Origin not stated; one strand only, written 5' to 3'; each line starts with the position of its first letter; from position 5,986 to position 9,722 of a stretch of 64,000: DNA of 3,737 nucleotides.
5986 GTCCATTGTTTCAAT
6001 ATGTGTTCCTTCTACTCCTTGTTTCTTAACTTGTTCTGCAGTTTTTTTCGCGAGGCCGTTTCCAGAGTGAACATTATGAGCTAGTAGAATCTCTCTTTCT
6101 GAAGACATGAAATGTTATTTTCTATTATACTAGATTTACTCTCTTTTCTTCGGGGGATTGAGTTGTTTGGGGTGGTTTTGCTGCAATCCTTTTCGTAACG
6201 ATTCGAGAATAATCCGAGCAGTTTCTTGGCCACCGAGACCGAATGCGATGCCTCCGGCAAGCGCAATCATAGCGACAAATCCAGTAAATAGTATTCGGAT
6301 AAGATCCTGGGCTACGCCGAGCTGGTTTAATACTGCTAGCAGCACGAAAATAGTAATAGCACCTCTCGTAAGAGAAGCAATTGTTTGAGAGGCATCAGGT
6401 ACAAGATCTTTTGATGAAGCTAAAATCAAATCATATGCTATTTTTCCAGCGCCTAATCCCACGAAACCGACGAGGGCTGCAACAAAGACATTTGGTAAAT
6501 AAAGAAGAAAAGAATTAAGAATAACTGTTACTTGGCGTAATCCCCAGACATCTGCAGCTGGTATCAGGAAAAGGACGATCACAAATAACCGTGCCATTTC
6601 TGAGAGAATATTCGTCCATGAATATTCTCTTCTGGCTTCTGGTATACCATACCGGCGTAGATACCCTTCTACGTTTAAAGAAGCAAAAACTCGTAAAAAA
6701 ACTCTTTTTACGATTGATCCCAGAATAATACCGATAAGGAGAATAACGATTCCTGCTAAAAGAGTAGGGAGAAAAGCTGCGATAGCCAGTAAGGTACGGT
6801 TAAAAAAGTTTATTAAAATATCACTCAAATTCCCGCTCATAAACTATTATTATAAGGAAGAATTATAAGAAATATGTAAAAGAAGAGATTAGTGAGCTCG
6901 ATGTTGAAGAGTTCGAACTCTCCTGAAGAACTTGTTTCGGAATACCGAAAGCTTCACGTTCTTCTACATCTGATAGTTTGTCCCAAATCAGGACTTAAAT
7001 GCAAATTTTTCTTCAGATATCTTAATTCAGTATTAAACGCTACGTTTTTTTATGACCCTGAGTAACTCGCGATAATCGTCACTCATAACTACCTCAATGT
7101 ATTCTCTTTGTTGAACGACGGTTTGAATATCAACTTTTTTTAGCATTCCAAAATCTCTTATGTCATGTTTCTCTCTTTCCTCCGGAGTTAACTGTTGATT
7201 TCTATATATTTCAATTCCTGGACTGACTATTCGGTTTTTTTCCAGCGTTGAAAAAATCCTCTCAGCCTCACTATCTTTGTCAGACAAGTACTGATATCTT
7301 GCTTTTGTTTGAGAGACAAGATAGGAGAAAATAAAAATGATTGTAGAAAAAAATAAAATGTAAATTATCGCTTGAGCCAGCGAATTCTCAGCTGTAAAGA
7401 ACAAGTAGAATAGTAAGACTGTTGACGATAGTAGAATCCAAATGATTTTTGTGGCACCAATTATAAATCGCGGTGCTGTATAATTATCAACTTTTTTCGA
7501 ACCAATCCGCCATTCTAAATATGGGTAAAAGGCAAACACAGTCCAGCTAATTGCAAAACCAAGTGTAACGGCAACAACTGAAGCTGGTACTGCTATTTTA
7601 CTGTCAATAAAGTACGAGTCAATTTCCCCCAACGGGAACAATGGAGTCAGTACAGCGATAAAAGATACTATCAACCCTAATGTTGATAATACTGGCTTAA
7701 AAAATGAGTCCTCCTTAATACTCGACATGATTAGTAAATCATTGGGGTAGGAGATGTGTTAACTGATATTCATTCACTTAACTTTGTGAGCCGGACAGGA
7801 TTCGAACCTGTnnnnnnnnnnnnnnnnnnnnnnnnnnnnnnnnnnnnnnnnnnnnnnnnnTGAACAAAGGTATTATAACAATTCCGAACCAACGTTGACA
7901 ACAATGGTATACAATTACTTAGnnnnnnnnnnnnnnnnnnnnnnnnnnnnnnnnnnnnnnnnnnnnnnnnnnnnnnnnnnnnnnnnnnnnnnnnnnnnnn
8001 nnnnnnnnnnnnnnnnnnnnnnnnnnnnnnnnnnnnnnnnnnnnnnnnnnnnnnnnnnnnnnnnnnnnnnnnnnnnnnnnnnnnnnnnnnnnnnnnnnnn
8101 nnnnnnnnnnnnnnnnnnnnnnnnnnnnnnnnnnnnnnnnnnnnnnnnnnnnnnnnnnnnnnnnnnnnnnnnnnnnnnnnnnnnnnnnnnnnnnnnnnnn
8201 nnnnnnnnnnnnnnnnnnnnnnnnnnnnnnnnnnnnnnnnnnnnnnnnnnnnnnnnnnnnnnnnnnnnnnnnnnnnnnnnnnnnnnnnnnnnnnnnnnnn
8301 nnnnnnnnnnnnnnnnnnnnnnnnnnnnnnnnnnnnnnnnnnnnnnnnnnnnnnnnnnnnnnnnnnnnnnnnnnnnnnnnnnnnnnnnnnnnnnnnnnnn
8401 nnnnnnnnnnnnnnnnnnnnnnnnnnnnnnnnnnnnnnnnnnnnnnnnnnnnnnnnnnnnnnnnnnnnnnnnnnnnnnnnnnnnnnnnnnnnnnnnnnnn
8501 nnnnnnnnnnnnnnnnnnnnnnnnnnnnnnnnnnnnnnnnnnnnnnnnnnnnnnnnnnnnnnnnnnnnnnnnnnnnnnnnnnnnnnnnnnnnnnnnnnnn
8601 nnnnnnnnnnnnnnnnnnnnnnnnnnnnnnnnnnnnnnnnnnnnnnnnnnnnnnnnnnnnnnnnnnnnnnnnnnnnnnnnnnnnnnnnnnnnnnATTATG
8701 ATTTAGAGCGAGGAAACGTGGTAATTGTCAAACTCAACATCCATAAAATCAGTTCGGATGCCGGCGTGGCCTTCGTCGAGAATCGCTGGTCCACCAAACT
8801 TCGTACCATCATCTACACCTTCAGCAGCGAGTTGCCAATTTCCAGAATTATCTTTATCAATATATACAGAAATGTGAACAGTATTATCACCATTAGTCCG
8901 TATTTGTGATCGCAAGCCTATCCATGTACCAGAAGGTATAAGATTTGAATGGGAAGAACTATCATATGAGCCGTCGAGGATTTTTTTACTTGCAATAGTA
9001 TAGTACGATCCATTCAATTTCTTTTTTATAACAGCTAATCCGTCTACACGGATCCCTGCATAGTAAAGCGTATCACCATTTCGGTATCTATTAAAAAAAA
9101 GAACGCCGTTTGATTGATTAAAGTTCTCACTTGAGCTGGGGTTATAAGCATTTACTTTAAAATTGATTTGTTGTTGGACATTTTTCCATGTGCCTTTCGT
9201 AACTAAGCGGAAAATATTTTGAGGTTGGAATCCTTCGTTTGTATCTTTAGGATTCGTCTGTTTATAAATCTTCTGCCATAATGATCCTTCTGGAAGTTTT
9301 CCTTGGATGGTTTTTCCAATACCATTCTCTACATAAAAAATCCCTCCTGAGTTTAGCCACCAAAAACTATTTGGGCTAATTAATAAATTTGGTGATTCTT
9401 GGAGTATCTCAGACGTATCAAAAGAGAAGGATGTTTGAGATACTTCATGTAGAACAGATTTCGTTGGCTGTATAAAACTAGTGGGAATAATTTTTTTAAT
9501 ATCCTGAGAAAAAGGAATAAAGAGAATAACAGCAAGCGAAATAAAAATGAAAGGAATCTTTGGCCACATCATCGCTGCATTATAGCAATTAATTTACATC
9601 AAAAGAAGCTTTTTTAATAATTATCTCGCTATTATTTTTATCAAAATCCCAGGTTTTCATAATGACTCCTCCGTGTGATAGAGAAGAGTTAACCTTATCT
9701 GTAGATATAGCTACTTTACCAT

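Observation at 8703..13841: Four-gene exopolysaccharide locus: UDP-GlcNAc 6-dehydrogenase-like, HasA-like synthase, NodB deacetylase, secreted beta-sandwich protein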

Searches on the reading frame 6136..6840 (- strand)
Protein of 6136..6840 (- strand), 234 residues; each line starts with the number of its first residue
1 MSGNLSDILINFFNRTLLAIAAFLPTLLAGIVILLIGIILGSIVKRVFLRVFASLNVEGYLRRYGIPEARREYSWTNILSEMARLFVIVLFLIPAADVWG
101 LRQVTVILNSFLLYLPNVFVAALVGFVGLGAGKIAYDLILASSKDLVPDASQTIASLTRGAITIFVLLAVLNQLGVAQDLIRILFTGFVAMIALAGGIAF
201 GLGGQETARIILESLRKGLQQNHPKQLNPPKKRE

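Call 3: search_protein_families(library=pfam, proteins=[window:6136-6840:-], max_evalue=0.01)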
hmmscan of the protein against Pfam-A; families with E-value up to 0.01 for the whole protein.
window:6136-6840:- (234 aa): 1 family
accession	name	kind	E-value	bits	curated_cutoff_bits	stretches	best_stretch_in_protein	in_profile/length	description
PF05552.17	MS_channel_1st_1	-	1.9e-10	40.9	22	2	12-57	2-47/50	Mechanosensitive ion channel, conserved TM helix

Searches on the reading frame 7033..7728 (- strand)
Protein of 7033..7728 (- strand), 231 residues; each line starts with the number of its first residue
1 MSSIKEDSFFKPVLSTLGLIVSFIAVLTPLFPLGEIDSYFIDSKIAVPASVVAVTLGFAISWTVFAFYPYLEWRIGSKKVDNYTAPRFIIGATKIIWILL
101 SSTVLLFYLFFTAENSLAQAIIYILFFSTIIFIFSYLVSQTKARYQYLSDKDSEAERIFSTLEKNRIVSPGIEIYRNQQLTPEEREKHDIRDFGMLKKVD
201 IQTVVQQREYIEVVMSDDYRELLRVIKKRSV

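Call 3: search_protein_families(library=pfam, proteins=[window:7033-7728:-], max_evalue=0.01)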
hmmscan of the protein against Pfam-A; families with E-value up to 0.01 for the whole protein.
window:7033-7728:- (231 aa): 1 family
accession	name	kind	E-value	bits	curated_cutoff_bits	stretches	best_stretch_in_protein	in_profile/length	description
PF10864.13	DUF2663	-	0.0019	19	25.2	1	96-181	21-106/127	Protein of unknown function (DUF2663)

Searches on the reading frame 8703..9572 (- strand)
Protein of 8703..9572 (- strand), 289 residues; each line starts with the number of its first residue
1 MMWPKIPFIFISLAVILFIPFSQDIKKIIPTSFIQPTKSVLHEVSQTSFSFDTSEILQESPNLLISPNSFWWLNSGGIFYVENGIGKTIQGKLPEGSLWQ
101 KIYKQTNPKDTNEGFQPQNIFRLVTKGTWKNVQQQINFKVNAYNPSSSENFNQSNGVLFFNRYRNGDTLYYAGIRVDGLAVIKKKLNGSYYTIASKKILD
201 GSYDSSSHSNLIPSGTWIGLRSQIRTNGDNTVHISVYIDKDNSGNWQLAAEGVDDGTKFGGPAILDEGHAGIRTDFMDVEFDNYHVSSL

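Call 3: search_protein_families(library=pfam, proteins=[window:8703-9572:-], max_evalue=0.01)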
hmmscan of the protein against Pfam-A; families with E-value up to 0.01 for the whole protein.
window:8703-9572:- (289 aa): 0 families

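Call 4: search_protein_families(library=ncbifam, proteins=[window:8703-9572:-], max_evalue=0.01)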
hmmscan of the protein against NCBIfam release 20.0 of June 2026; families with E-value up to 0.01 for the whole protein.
window:8703-9572:- (289 aa): 0 families
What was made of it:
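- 8703..9572 (-): Exported or anchored concanavalin-like beta-jelly-roll protein ('P4'), an unannotated family. It has no Pfam or NCBIfam hit (calls 3, 4).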

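Call 22: find_homologous_proteins(query=window:8703-9572:-, max_evalue=0.00001)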
Query window:8703-9572:- (289 aa): 1578 proteins with E <= 0.00001 among 2827 candidates; the best 120 are listed.
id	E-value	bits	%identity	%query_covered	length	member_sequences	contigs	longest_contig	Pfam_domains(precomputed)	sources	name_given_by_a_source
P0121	1.2e-192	657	100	100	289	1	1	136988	-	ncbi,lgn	-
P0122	3.0e-119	416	45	90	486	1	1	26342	-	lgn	-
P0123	1.5e-110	387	44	84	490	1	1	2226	-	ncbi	ncbi:MAG: hypothetical protein ACREQ9_23285, partial [Candidatus Binatia bacterium]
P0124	7.3e-87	310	55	83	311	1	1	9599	-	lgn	-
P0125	1.1e-86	309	52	94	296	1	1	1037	-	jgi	jgi:hypothetical protein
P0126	1.2e-86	309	49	98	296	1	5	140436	-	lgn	-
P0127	1.5e-86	309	50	92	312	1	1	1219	-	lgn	-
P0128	7.1e-86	306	55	83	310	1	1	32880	-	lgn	-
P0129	9.9e-86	306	50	98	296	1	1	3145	-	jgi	-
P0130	1.2e-85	306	49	98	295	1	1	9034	-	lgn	-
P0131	2.0e-85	305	53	87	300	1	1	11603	-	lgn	-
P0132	5.3e-85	303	52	90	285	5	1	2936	-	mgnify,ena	mgnify:FL=1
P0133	1.1e-84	302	57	81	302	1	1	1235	-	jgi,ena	-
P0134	2.7e-84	301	51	96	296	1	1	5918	-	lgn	-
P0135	2.8e-84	301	54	88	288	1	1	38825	-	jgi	jgi:hypothetical protein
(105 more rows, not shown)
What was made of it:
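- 8703..9572 (-): At least 1578 homologues exist and every one that carries a name is called hypothetical (call 22).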

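Call 35: predict_structure(alignment_id=A2)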
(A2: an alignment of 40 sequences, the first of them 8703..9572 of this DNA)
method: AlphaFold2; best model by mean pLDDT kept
length: 289 residues; sequences in the alignment: 40
mean_pLDDT: 89.6   pTM: 0.81
mean pLDDT of the five models: 89.6, 89.6, 88.5, 87.9, 87.3
residues with pLDDT >= 90: 232; 70-90: 11; 50-70: 28; < 50: 18
segments of 3 or more residues with pLDDT < 50: 23-27, 35-42
pLDDT, mean of each block of 10 residues (from residue 1): 54 62 49 48 64 96 95 97 97 97 97 97 97 98 93 95 98 98 98 98 89 98 98 98 97 97 98 98 96
secondary structure, 60 per line:
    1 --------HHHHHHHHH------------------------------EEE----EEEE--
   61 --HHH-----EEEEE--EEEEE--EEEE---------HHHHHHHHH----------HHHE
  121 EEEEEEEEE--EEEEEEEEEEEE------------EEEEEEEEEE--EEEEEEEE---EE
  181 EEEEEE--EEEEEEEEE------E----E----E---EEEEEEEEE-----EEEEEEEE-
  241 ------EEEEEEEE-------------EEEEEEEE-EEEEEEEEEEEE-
elements in order: H9-17 E48-50 E55-58 E71-75 E78-82 E85-88 H98-106 E120-129 E132-143 E156-165 E168-175 E179-186 E189-197 E218-226 E232-239 E247-254 E268-275 E277-288
